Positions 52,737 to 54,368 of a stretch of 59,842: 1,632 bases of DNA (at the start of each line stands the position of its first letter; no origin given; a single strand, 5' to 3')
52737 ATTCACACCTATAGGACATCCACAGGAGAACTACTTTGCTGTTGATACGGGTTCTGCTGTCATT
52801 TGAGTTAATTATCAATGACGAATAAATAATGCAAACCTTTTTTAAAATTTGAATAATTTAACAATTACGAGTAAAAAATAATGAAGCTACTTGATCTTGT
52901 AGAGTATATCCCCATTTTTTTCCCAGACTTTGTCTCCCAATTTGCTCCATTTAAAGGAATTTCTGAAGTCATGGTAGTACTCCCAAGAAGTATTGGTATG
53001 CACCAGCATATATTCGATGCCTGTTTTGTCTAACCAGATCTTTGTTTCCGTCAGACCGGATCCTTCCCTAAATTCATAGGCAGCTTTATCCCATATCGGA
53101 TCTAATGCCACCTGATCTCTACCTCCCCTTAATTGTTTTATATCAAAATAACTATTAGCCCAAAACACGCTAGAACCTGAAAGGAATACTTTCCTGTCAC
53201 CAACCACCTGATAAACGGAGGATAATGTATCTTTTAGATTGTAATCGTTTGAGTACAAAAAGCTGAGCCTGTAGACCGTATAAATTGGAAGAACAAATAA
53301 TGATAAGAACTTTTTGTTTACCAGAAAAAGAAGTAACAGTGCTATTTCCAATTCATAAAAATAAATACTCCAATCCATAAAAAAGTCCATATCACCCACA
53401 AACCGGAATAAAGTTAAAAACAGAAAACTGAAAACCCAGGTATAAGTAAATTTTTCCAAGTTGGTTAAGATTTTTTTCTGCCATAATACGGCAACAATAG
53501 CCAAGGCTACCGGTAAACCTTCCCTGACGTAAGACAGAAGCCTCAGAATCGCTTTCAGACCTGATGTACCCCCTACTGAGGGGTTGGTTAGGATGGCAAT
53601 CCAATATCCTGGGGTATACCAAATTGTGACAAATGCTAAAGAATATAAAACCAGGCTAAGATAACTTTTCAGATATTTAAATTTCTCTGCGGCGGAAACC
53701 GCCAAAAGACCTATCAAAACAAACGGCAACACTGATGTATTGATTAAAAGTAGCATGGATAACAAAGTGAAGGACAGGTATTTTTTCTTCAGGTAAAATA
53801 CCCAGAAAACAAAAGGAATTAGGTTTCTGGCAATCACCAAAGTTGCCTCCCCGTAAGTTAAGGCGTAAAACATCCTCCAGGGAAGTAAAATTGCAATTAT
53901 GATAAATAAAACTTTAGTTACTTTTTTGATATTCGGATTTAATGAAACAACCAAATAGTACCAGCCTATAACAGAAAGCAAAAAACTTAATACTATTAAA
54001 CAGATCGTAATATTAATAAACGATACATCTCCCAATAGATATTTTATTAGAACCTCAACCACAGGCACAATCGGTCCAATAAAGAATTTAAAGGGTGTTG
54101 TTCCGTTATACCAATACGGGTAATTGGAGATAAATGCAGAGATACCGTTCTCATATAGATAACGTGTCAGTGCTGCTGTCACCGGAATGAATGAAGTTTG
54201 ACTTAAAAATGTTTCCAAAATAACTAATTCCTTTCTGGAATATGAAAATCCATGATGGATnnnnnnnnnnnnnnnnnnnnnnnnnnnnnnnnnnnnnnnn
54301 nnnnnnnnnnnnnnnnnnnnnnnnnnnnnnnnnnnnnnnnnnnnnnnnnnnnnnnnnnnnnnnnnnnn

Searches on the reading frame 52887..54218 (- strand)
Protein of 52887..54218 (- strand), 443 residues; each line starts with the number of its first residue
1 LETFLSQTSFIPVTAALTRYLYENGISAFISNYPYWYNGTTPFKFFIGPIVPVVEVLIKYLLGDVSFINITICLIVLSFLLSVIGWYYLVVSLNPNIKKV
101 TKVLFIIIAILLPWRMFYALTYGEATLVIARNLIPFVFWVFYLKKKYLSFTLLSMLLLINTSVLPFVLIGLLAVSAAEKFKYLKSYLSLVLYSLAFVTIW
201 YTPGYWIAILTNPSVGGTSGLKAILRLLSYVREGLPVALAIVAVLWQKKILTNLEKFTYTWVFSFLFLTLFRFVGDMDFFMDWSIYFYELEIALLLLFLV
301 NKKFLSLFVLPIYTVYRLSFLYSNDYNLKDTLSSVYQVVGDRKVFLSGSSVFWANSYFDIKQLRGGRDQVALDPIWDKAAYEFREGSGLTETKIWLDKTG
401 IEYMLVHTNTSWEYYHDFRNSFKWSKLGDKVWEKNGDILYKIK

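Call 35: search_protein_families(library=pfam, proteins=[window:52887-54218:-], max_evalue=0.001)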
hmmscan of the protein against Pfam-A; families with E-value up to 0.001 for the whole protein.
window:52887-54218:- (443 aa): 0 families

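Call 64: search_protein_families(library=pfam, proteins=[window:52887-54218:-], max_evalue=10)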
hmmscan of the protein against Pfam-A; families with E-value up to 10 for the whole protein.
window:52887-54218:- (443 aa): 0 families
